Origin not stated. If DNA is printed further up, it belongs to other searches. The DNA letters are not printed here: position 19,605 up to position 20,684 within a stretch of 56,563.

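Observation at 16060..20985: Heliorhodopsin directly upstream of a 1209-aa REC-PAS-GAF histidine kinase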

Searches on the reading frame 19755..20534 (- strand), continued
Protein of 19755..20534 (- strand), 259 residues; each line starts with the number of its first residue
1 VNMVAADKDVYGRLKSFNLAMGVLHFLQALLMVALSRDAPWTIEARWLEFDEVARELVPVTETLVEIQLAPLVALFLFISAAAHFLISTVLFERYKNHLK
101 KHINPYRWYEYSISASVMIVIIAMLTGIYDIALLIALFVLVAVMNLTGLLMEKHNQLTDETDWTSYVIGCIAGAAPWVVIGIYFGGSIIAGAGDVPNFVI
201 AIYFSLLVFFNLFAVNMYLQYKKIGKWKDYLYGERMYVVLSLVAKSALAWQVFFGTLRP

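Call 20: find_homologous_proteins(query=window:19758-20528:-, max_evalue=1e-60)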
Query seq(257 aa) (257 aa): 3926 proteins with E <= 1e-60 among 8000 candidates; the best 120 are listed.
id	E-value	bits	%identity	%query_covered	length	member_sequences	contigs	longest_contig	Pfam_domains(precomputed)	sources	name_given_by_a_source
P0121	9.0e-163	558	100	100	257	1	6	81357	PF18761.8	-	-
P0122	6.9e-136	470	83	98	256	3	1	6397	PF18761.8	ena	-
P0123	4.7e-132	457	79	99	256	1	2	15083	PF18761.8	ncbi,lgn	-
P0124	1.0e-131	456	81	98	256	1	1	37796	PF18761.8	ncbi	-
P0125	2.3e-131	455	79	99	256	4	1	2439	PF18761.8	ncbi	-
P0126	3.2e-131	455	78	100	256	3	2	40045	PF18761.8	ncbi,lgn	-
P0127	3.0e-129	448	77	98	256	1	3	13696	PF18761.8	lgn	-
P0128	1.8e-118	413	71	100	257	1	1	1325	PF18761.8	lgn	-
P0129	1.5e-115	403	69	98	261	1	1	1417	PF18761.8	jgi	jgi:hypothetical protein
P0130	2.2e-115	403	71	100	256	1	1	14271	PF18761.8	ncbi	-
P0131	4.6e-111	389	67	100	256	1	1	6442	PF18761.8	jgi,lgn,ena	-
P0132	5.7e-109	382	68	98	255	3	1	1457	PF18761.8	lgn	-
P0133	6.7e-107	375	68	96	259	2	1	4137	PF18761.8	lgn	-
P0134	1.4e-104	367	67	100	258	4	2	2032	PF18761.8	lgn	-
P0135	4.0e-104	366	63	99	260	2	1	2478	PF18761.8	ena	-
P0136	8.3e-104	365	67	100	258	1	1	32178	PF18761.8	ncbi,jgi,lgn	-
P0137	2.6e-103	363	65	100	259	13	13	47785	PF18761.8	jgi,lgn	-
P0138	3.0e-103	363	65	99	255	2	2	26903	PF18761.8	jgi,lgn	-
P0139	6.7e-103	362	66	97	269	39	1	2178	PF18761.8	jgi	-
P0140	2.2e-102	360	63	100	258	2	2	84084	PF18761.8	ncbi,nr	ncbi:MAG: hypothetical protein GWO20_16350 [Candidatus Korarchaeota archaeon]|nr:hypothetical protei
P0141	2.8e-102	360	66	100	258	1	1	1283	PF18761.8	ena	-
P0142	2.8e-102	360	65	99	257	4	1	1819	PF18761.8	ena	-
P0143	4.5e-102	359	66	97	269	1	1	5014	PF18761.8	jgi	-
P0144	7.8e-102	358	65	100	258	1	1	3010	PF18761.8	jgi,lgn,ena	-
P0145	1.2e-101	358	64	100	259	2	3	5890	PF18761.8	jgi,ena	-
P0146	1.0e-100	355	63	100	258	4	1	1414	PF18761.8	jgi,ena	-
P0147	1.2e-100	354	66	97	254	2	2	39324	PF18761.8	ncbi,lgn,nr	ncbi:MAG: heliorhodopsin HeR [Thermoplasmatales archaeon]|nr:heliorhodopsin HeR [Thermoplasmatales a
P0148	1.3e-100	354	65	100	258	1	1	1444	PF18761.8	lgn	-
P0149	2.2e-100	354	82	75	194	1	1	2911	PF18761.8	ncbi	ncbi:MAG: heliorhodopsin HeR, partial [Thermoplasmatota archaeon]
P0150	3.9e-100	353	66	95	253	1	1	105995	PF18761.8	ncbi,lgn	-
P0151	1.8e-99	351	65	96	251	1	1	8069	PF18761.8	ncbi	ncbi:MAG: heliorhodopsin HeR [Candidatus Thermoplasmatota archaeon]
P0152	4.0e-99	349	62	100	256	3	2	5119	PF18761.8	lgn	-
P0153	7.1e-99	349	62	100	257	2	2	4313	PF18761.8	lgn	-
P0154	1.2e-98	348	62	100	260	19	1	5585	PF18761.8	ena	-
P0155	3.1e-98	347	65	100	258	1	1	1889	PF18761.8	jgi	jgi:hypothetical protein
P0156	2.4e-97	344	63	97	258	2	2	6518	PF18761.8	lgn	-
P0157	5.7e-97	342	63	98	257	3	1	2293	PF18761.8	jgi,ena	-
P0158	1.0e-96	342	62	98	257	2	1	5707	PF18761.8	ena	-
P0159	1.0e-96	342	62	98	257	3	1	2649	PF18761.8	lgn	-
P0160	2.0e-96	341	60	97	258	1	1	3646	PF18761.8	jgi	jgi:hypothetical protein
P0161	4.0e-96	340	61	100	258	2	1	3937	PF18761.8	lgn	-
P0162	4.2e-96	340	61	98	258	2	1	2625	PF18761.8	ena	-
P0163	7.6e-96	339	62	99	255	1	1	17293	PF18761.8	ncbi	ncbi:MAG: heliorhodopsin HeR [Thermoplasmatota archaeon]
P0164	8.1e-96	339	63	99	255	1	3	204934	PF18761.8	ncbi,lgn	-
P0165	9.9e-96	338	61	99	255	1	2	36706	PF18761.8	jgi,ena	-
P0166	1.2e-95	338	64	98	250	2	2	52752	PF18761.8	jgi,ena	-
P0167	1.5e-95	338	61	99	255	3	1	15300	PF18761.8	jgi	jgi:hypothetical protein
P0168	1.9e-95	337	63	98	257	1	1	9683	PF18761.8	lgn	-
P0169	2.1e-95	337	63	96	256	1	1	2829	PF18761.8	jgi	jgi:hypothetical protein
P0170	2.2e-95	337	61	99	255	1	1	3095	PF18761.8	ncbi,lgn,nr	ncbi:MAG: heliorhodopsin HeR [Candidatus Thermoplasmatota archaeon]|nr:heliorhodopsin HeR [Candidatu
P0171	3.0e-95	337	62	99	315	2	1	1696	PF18761.8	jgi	-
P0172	6.0e-95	336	62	99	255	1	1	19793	PF18761.8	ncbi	-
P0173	1.3e-94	335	62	98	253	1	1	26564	PF18761.8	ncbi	-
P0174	1.4e-94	335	60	98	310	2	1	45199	PF18761.8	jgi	jgi:hypothetical protein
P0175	1.7e-94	334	63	99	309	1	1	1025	PF18761.8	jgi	-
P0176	1.9e-94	334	62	98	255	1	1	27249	PF18761.8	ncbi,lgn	-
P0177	2.2e-94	334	63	100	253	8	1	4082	PF18761.8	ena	-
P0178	3.1e-94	333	61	99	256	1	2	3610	PF18761.8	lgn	-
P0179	3.2e-94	333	61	98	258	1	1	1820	PF18761.8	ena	-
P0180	8.6e-94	332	62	99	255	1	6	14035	PF18761.8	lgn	-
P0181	1.1e-93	332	62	98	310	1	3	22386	PF18761.8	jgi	jgi:hypothetical protein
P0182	1.2e-93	331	60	100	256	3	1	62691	PF18761.8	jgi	jgi:hypothetical protein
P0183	1.3e-93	331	60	100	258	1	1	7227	PF18761.8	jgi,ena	-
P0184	1.3e-93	331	60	98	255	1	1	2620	PF18761.8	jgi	jgi:hypothetical protein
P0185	1.6e-93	331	62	100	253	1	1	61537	PF18761.8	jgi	jgi:hypothetical protein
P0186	1.6e-93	331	60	98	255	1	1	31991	PF18761.8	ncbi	ncbi:MAG: heliorhodopsin HeR [Thermoplasmata archaeon]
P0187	1.9e-93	331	62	98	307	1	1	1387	PF18761.8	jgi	jgi:hypothetical protein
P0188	2.6e-93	330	62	100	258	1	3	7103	PF18761.8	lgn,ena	-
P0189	2.7e-93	330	60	98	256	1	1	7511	PF18761.8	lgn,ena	-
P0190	2.8e-93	330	63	94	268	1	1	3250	PF18761.8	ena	-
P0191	3.0e-93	330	63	100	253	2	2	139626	PF18761.8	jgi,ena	-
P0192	3.3e-93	330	61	93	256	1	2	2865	PF18761.8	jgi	jgi:hypothetical protein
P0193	3.7e-93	330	61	97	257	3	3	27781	PF18761.8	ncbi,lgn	-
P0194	3.9e-93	330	62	98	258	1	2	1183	PF18761.8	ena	-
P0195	5.0e-93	330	62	97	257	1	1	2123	PF18761.8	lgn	-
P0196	5.1e-93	329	62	98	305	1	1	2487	PF18761.8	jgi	jgi:hypothetical protein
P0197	6.4e-93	329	60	100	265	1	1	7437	PF18761.8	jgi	jgi:hypothetical protein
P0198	6.6e-93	329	63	96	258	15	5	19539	PF18761.8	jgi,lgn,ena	-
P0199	8.1e-93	329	61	98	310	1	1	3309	PF18761.8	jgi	jgi:hypothetical protein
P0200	8.9e-93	329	61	100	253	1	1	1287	PF18761.8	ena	-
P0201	9.5e-93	329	62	98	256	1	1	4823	PF18761.8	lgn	-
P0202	9.6e-93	329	61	99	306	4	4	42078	PF18761.8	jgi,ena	-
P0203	1.1e-92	328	63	99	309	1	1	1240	PF18761.8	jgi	jgi:hypothetical protein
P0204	1.1e-92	328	62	98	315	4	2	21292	PF18761.8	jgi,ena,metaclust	metaclust:\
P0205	1.2e-92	328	61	100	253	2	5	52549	PF18761.8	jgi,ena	-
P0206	1.2e-92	328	63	98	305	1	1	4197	PF18761.8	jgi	jgi:hypothetical protein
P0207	1.4e-92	328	62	99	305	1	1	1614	PF18761.8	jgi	jgi:hypothetical protein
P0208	1.5e-92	328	60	96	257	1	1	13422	PF18761.8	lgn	-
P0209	1.6e-92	328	58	99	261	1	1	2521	PF18761.8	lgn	-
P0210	1.8e-92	328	59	99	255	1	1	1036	PF18761.8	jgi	jgi:hypothetical protein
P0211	1.9e-92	328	64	94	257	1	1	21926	PF18761.8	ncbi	-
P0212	2.1e-92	327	62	96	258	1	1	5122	PF18761.8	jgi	-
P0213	2.1e-92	327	62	99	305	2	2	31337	PF18761.8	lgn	-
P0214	2.4e-92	327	62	99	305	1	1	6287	PF18761.8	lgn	-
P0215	2.5e-92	327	61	100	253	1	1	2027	PF18761.8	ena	-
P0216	2.6e-92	327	60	98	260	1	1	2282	PF18761.8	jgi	jgi:hypothetical protein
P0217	3.4e-92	327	61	98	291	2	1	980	PF18761.8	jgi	jgi:hypothetical protein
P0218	4.0e-92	327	61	100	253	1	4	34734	PF18761.8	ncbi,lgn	-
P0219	4.5e-92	326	62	99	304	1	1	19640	PF18761.8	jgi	jgi:heliorhodopsin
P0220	4.6e-92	326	61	99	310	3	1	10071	PF18761.8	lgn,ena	-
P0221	4.8e-92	326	62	98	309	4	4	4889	PF18761.8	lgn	-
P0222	4.8e-92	326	61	97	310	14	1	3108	PF18761.8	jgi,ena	jgi:hypothetical protein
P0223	4.9e-92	326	60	98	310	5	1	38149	PF18761.8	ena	-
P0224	5.0e-92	326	62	97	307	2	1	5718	PF18761.8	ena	-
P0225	5.2e-92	326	60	100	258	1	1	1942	PF18761.8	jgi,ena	-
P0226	5.4e-92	326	60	98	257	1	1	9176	PF18761.8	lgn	-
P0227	5.8e-92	326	59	100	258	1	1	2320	PF18761.8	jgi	-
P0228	6.2e-92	326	63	98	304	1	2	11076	PF18761.8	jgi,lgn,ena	-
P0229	6.7e-92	326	61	98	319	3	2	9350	PF18761.8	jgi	jgi:hypothetical protein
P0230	7.3e-92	326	63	98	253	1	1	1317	PF18761.8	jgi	jgi:hypothetical protein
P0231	7.4e-92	326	62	99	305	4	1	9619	PF18761.8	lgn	-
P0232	9.2e-92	325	62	98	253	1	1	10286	PF18761.8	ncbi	-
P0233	9.8e-92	325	62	97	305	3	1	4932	PF18761.8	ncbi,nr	ncbi:MAG: heliorhodopsin HeR [Candidatus Thermoplasmatota archaeon]|nr:heliorhodopsin HeR [Candidatu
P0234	1.0e-91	325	61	100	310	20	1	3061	PF18761.8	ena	-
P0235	1.3e-91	325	59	99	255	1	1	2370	PF18761.8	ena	-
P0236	1.3e-91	325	62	99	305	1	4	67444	PF18761.8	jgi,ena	-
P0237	1.4e-91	325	61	96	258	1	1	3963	PF18761.8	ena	-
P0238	1.5e-91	325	60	98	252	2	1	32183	PF18761.8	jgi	jgi:hypothetical protein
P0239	1.5e-91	325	60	100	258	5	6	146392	PF18761.8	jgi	jgi:uncharacterized membrane protein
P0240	1.6e-91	325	56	99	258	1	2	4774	PF18761.8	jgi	jgi:Heliorhodopsin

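Call 22: find_encoding_contigs(protein=P0122, flank=8000, max_places=3)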
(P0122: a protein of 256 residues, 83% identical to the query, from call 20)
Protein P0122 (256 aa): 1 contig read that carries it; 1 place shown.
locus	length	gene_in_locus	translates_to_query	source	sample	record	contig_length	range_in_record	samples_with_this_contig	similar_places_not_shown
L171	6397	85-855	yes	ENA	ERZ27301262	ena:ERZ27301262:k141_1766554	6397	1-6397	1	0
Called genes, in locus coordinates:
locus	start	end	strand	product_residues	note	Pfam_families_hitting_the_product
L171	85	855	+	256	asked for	PF18761:Heliorhodopsin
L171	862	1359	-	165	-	-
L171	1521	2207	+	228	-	PF01636:APH (faint)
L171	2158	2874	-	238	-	PF02361:CbiQ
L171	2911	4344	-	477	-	PF03193:RsgA_GTPase (faint), PF00005:ABC_tran, PF02463:SMC_N (faint), PF13555:AAA_29 (faint), PF13304:AAA_21 (faint), PF13401:AAA_22 (faint), PF13166:AAA_13 (faint), PF00005:ABC_tran, +1 more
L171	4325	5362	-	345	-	PF09819:ABC_cobalt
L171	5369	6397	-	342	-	?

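Call 23: find_encoding_contigs(protein=P0123, flank=8000, max_places=3)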
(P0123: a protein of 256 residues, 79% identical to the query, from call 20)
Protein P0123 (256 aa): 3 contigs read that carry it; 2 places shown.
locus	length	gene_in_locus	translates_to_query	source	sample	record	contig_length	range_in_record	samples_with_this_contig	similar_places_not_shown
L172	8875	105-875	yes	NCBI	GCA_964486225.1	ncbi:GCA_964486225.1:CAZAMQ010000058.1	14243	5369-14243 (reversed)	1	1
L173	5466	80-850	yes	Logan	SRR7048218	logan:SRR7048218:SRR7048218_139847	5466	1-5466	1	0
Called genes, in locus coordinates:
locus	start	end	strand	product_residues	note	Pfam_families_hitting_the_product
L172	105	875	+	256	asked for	PF18761:Heliorhodopsin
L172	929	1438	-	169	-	-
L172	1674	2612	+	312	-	PF02729:OTCace_N, PF00185:OTCace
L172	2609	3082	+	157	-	PF01948:PyrI, PF02748:PyrI_C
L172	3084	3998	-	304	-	PF01916:DS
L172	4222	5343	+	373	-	PF00091:Tubulin, PF12327:FtsZ_C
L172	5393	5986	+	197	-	PF02666:PS_Dcarbxylase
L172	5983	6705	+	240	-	PF01066:CDP-OH_P_transf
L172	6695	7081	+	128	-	PF04038:DHNA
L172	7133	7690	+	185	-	PF03266:NTPase_1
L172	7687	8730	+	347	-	PF02005:TRM, PF13847:Methyltransf_31 (weak), PF02005:TRM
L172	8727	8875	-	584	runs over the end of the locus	PF00037:Fer4 (faint), PF01472:PUA, PF01507:PAPS_reduct, PF12838:Fer4_7, PF13237:Fer4_10 (weak), PF13187:Fer4_9 (weak)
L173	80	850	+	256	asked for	PF18761:Heliorhodopsin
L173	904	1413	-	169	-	-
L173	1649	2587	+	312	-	PF02729:OTCace_N, PF00185:OTCace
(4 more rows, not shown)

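Call 24: find_encoding_contigs(protein=P0127, flank=8000, max_places=3)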
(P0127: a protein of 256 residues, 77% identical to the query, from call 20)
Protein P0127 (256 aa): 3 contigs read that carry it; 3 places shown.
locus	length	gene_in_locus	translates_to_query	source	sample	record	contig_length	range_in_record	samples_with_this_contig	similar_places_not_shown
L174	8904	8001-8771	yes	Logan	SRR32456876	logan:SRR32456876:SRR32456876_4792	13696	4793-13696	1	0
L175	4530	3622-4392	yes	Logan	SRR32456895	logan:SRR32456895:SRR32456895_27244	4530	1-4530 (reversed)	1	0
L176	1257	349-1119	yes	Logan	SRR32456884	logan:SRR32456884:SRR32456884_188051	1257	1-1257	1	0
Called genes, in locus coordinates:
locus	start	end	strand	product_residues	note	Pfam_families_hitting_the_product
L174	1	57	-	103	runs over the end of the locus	PF25160:LdpA_Fe-S-bd (faint), PF13187:Fer4_9 (faint), PF13237:Fer4_10, PF00037:Fer4 (weak), PF14697:Fer4_21, PF12838:Fer4_7 (weak), PF00037:Fer4, PF12837:Fer4_6 (weak), +2 more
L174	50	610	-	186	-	PF01558:POR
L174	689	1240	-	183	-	PF00352:TBP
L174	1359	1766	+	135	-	-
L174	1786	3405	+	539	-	PF00939:Na_sulph_symp, PF03600:CitMHS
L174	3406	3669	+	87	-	PF13484:Fer4_16 (faint), PF14697:Fer4_21 (faint), PF12797:Fer4_2 (faint), PF00037:Fer4 (weak), PF13237:Fer4_10 (faint), PF12800:Fer4_4 (faint), PF12838:Fer4_7, PF13187:Fer4_9, +2 more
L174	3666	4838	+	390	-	PF01855:POR_N, PF02780:Transketolase_C, PF17147:PFOR_II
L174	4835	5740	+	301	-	PF02775:TPP_enzyme_C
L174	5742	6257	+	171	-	PF01558:POR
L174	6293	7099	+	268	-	PF01255:Prenyltransf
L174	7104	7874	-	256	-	PF00795:CN_hydrolase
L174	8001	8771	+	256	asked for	PF18761:Heliorhodopsin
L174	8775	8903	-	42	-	?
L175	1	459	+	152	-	?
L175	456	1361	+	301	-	PF02775:TPP_enzyme_C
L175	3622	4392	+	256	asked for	PF18761:Heliorhodopsin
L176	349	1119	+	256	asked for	PF18761:Heliorhodopsin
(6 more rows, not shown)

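Call 25: find_encoding_contigs(protein=P0130, flank=8000, max_places=3)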
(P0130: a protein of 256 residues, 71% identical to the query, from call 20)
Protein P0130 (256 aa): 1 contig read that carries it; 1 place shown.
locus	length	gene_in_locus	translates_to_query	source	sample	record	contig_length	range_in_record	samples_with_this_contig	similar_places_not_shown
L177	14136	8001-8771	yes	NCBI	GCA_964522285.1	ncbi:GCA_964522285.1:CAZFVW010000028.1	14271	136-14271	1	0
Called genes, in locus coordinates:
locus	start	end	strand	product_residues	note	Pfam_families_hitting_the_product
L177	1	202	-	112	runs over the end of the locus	?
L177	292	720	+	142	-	PF01402:RHH_1 (faint), PF08753:NikR_C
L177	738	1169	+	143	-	PF03773:ArsP_1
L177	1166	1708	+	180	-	PF03773:ArsP_1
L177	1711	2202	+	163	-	PF01980:TrmO_N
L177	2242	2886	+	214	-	PF13489:Methyltransf_23, PF07021:MetW (weak), PF08241:Methyltransf_11, PF08242:Methyltransf_12, PF13649:Methyltransf_25, PF13847:Methyltransf_31, PF01209:Ubie_methyltran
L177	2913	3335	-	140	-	PF01325:Fe_dep_repress, PF02742:Fe_dep_repr_C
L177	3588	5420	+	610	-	PF01656:CbiA, PF10609:ParA, PF12838:Fer4_7, PF13187:Fer4_9, PF14697:Fer4_21, PF01656:CbiA, PF14697:Fer4_21, PF12838:Fer4_7, +17 more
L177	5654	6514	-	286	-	PF01937:ARMT1-like_dom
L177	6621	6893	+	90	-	PF00708:Acylphosphatase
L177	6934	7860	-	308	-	-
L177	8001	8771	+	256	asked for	PF18761:Heliorhodopsin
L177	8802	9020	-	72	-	-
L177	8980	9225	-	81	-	PF00005:ABC_tran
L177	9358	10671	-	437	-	PF13173:AAA_14, PF13635:DUF4143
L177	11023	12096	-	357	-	PF00155:Aminotran_1_2, PF00266:Aminotran_5, PF01053:Cys_Met_Meta_PP (weak), PF01212:Beta_elim_lyase (weak)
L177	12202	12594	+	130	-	PF12675:DUF3795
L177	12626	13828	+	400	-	PF07969:Amidohydro_3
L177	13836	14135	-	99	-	?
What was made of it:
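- L177 (HeR 71% identical) has a DUF3795 gene 3.4 kb downstream (call 25).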

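Call 45: search_protein_families(library=pfam, proteins=[L102:10880-12901:+, L102:12972-14792:+, L102:9442-9897:-, L102:8488-9435:-, L102:7914-8501:-, L014:9171-9812:+, L014:10808-11275:-, L014:6355-8787:+, L001:937-1428:-], max_evalue=0.001)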
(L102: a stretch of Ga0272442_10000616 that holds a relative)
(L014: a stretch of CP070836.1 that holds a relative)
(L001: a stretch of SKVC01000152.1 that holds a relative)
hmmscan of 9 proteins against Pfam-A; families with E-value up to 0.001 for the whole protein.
L102:10880-12901:+ (673 aa): 3 families
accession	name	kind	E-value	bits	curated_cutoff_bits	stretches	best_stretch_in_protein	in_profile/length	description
PF01131.25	Topoisom_bac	-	4.8e-126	421.5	35.1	1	155-554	2-410/411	DNA topoisomerase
PF01751.28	Toprim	-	1.2e-12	48.2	23.1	1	2-140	1-96/96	Toprim domain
PF01396.24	Zn_ribbon_Top1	-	8.1e-12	45.2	32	1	589-627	1-38/39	Topoisomerase DNA binding C4 zinc finger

L102:12972-14792:+ (606 aa): 1 family
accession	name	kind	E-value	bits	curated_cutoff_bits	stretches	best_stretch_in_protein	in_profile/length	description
PF13088.12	BNR_2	-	7e-05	22.8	31.4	0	351-426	136-209/277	BNR repeat-like domain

L102:9442-9897:- (151 aa): 1 family
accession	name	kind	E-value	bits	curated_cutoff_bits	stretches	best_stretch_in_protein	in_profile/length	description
PF00731.26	AIRC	-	2.5e-51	173.5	30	1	5-146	1-147/148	AIR carboxylase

L102:8488-9435:- (315 aa): 8 families
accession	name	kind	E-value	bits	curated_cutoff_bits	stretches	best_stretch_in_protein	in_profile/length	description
PF00958.27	GMP_synt_C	-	4.3e-36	123.3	27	1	230-314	9-92/92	GMP synthase C terminal domain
PF02540.23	NAD_synthase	-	2.4e-10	40.4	21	1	11-92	9-90/242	NAD synthase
PF06508.19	QueC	-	4.8e-09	36.5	22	1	22-181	1-175/210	Queuosine biosynthesis protein QueC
PF00764.25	Arginosuc_synth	-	4.9e-07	30.4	27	1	23-89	2-68/162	Arginosuccinate synthase N-terminal HUP domain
PF01171.26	ATP_bind_3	-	1.1e-06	29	27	1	23-181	2-161/182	PP-loop family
PF03054.22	tRNA_Me_trans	-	5.2e-06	26.7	20.6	0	23-87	3-77/202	tRNA methyl transferase HUP domain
PF02568.20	ThiI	-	5.4e-06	26.6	20.5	1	20-179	3-159/197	Thiamine biosynthesis protein (ThiI)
PF01507.26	PAPS_reduct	-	1.3e-05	25.8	22.5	1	24-99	3-77/175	Phosphoadenosine phosphosulfate reductase domain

L102:7914-8501:- (195 aa): 2 families
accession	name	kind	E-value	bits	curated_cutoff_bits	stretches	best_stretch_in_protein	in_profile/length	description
PF00117.34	GATase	-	2e-42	145.4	22.8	1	11-191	2-188/190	Glutamine amidotransferase class-I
PF07722.19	Peptidase_C26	-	1.3e-09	38.6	20.5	1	77-175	103-219/219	Peptidase C26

L014:9171-9812:+ (213 aa): 0 families

L014:10808-11275:- (155 aa): 2 families
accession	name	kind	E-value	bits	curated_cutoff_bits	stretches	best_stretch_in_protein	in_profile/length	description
PF01243.27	PNPOx_N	-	2.9e-12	47.4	28.1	1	16-143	3-119/120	Pyridoxamine 5'-phosphate oxidase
PF13883.13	CREG_beta-barrel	-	2.3e-07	31.4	27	1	23-146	15-154/167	CREG, beta-barrel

L014:6355-8787:+ (810 aa): 3 families
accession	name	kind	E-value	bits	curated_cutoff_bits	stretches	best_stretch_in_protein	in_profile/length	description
PF03176.21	MMPL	-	8.7e-37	127.2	20.5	2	203-439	71-306/333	MMPL family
PF02355.23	SecD_SecF_C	-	3e-11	43.5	20.5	2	645-794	22-176/189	Protein export membrane protein SecD/SecF, C-terminal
PF02460.24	Patched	-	1.5e-07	31.8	23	1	662-801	8-154/156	Patched SSD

L001:937-1428:- (163 aa): 0 families
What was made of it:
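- Other sub-clades have housekeeping neighbours: topoisomerase I, purE, guaA (call 45).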
